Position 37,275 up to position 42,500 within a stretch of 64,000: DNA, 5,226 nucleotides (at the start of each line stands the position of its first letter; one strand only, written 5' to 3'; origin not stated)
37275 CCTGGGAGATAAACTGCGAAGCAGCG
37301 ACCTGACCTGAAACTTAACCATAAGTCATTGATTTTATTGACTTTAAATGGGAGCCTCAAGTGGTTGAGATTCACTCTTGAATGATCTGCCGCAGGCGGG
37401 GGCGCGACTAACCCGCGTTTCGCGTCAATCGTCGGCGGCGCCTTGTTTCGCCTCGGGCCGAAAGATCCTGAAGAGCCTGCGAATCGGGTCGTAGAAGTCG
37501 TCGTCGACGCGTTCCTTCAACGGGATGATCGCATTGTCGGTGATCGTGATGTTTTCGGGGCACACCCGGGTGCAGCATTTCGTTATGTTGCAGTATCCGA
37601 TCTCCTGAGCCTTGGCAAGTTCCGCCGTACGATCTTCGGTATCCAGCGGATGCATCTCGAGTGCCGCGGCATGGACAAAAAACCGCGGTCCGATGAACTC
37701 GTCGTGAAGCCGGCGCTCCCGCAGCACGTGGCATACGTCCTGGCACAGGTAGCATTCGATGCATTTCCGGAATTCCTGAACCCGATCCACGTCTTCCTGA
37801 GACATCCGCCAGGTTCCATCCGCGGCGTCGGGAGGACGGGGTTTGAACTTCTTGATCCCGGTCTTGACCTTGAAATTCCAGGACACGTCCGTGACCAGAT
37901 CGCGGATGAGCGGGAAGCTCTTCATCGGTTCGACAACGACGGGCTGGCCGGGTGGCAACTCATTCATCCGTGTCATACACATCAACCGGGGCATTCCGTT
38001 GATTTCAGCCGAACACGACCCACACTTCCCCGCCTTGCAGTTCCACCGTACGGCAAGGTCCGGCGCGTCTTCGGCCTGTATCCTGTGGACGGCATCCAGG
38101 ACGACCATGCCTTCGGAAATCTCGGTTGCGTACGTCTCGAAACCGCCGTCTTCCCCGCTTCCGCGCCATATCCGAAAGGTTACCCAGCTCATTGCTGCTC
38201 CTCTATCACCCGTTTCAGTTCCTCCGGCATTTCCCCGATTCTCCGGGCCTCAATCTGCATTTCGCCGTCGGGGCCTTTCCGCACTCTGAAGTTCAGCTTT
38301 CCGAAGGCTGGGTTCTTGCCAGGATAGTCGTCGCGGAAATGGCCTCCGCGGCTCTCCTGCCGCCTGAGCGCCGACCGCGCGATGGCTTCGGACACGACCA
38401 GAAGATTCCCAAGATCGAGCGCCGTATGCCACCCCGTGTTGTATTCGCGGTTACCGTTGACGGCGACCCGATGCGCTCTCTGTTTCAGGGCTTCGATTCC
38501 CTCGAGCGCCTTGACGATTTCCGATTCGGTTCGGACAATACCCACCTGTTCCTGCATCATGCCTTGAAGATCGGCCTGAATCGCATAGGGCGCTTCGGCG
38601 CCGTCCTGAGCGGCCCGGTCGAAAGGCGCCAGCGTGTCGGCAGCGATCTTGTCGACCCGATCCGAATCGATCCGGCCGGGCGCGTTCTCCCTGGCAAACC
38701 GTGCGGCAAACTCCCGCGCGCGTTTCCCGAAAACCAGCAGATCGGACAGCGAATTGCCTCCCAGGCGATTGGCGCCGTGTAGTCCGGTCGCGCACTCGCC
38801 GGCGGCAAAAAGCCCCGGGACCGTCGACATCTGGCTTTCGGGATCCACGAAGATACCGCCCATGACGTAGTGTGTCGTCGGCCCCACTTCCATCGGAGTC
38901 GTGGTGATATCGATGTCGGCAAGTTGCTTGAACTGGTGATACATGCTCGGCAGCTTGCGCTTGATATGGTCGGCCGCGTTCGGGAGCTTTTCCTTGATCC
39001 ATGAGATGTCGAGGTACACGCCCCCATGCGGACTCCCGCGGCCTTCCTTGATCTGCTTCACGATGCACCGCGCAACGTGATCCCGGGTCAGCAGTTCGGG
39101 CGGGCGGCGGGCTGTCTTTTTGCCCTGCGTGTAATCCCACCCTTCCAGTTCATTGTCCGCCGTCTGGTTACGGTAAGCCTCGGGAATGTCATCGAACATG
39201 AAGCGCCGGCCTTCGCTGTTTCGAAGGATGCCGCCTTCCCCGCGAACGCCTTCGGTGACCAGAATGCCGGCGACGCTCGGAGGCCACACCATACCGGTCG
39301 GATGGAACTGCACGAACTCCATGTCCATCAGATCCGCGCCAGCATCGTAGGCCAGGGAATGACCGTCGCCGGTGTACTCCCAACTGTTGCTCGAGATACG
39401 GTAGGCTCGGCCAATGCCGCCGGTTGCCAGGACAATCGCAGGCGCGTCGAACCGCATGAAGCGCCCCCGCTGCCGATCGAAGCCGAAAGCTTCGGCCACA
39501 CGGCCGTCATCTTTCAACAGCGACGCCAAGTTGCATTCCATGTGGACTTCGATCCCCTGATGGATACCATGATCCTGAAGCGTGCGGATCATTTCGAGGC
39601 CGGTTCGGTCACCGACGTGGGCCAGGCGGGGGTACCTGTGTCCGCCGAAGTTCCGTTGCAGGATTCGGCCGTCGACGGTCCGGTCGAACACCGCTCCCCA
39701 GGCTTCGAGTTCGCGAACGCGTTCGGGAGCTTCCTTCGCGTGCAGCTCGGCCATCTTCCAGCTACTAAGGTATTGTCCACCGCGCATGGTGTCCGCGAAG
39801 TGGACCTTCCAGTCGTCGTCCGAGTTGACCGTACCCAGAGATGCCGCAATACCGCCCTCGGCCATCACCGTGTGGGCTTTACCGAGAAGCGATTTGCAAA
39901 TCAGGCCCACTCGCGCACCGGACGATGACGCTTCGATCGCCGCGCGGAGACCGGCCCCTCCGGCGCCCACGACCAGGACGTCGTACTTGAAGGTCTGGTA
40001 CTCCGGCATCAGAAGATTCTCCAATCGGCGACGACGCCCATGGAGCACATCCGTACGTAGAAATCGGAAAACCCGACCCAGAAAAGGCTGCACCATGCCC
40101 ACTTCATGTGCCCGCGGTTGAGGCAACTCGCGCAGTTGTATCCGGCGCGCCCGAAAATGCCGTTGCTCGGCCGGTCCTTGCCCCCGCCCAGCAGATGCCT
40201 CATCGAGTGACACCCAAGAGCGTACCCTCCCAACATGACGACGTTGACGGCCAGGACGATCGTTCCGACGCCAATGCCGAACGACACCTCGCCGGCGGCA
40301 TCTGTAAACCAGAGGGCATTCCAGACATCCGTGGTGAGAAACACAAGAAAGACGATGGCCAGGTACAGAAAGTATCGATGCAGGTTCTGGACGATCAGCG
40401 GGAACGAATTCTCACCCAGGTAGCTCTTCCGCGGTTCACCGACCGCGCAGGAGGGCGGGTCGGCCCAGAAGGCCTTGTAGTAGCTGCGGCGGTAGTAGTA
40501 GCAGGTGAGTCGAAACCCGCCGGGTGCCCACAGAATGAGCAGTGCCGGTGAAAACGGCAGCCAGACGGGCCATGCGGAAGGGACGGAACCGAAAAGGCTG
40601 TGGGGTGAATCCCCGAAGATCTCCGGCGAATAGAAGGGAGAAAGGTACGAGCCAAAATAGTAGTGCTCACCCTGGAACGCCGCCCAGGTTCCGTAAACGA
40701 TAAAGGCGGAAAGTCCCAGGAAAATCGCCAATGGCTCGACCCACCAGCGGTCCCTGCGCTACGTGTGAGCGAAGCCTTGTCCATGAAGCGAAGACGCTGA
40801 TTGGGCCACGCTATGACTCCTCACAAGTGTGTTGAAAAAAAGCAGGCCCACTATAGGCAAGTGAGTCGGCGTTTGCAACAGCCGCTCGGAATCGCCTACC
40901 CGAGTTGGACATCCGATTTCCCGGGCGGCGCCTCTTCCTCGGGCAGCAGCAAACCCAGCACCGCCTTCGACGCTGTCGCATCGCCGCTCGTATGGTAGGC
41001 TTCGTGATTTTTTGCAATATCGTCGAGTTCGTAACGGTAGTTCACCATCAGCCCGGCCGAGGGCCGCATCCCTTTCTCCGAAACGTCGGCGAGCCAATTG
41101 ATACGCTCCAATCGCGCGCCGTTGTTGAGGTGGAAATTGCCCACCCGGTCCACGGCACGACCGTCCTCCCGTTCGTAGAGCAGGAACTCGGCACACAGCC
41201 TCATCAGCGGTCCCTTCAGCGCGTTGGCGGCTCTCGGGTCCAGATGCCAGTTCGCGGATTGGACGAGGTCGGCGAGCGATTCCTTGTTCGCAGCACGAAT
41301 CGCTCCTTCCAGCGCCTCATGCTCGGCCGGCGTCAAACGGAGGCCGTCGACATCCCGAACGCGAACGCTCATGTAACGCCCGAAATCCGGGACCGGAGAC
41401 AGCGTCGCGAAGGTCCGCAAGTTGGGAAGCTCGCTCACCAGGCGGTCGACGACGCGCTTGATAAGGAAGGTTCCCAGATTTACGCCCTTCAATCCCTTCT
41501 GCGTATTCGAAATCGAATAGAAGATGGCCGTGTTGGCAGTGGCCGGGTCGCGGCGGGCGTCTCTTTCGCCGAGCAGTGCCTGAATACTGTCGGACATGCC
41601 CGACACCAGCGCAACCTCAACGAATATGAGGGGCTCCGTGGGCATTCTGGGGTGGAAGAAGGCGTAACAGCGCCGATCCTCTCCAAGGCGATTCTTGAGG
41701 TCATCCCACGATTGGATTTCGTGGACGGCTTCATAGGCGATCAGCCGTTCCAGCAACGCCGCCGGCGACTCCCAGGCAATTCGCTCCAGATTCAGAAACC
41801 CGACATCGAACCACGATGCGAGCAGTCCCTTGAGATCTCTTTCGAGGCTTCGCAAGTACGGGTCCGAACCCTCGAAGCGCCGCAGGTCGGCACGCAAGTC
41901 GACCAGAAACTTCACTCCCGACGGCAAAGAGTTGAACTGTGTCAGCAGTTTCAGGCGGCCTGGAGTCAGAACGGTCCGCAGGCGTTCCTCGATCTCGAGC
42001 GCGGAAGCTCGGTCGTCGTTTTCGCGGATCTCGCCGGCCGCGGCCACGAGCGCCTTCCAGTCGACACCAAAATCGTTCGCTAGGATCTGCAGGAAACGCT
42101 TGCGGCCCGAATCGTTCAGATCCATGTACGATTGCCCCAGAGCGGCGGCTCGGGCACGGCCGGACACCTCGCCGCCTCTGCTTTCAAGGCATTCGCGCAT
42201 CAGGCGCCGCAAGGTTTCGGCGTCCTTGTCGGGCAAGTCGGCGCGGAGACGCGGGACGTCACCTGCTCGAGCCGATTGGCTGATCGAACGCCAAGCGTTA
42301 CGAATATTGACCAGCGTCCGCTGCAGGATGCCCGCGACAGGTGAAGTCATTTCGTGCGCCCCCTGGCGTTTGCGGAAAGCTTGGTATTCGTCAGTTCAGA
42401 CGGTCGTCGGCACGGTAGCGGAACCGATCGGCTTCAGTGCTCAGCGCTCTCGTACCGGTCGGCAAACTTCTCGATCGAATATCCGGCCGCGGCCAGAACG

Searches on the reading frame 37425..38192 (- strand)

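Call 28: search_protein_families(library=pfam, proteins=[window:37425-38192:-], max_evalue=0.001)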
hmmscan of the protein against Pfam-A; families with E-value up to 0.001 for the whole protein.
window:37425-38192:- (255 aa): 5 families
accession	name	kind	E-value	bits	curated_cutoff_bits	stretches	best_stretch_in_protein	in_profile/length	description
PF13085.11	Fer2_3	-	1.2e-23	83.6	27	1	6-104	2-103/107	2Fe-2S iron-sulfur cluster binding domain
PF13183.11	Fer4_8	-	1.1e-08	35.9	27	1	141-215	2-68/68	4Fe-4S dicluster domain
PF12838.12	Fer4_7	-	4.3e-06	27.5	27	1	143-215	1-52/52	4Fe-4S dicluster domain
PF13534.11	Fer4_17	-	6e-05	23.9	22.2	1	143-215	1-60/61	4Fe-4S dicluster domain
PF13746.11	Fer4_18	-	0.00019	22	27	0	182-219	42-79/114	4Fe-4S dicluster domain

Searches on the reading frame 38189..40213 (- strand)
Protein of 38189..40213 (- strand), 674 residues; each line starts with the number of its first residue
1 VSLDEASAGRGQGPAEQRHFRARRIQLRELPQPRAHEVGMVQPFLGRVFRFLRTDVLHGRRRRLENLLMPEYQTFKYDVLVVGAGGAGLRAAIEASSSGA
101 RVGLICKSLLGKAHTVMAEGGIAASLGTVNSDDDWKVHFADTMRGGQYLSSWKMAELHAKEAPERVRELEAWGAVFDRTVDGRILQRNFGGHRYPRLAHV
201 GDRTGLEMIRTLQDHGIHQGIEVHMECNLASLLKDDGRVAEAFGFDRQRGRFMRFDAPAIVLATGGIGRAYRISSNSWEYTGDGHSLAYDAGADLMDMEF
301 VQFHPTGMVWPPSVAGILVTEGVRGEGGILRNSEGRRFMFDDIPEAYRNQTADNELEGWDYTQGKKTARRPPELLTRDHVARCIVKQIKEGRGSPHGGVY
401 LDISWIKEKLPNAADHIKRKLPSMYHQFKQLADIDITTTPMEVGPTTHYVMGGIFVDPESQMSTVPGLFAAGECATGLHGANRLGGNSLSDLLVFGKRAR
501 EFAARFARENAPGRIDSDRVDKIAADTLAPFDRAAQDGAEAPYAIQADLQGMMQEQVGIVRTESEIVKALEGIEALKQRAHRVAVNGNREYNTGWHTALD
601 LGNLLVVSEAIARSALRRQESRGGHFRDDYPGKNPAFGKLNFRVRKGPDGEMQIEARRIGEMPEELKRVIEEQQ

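Call 28: search_protein_families(library=pfam, proteins=[window:38189-40213:-], max_evalue=0.001)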
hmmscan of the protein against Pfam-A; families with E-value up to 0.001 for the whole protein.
window:38189-40213:- (674 aa): 5 families
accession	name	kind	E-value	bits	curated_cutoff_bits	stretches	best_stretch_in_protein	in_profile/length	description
PF00890.30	FAD_binding_2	-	3.1e-91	307.1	20.4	1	78-489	1-414/414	FAD binding domain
PF02910.25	Succ_DH_flav_C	-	6.1e-25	88.1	20.8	1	547-643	2-100/130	Fumarate reductase flavoprotein C-term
PF07992.20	Pyr_redox_2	-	7e-10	39.2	26.1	1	77-266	1-109/291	Pyridine nucleotide-disulphide oxidoreductase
PF03486.20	HI0933_like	-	1.6e-07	31.4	50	0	78-107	2-31/244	HI0933-like protein Rossmann domain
PF01266.30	DAO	-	4.8e-05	23.5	27.9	0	78-265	1-203/353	FAD dependent oxidoreductase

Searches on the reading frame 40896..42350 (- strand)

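Call 28: search_protein_families(library=pfam, proteins=[window:40896-42350:-], max_evalue=0.001)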
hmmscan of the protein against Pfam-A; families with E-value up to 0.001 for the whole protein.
window:40896-42350:- (484 aa): 2 families
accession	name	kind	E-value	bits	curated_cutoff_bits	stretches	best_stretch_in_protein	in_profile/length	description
PF05292.17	MCD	-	3.1e-102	342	23.2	1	184-441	1-253/253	Malonyl-CoA decarboxylase C-terminal domain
PF17408.7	MCD_N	-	1.1e-21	77.2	22.4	1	94-181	1-85/85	Malonyl-CoA decarboxylase N-terminal domain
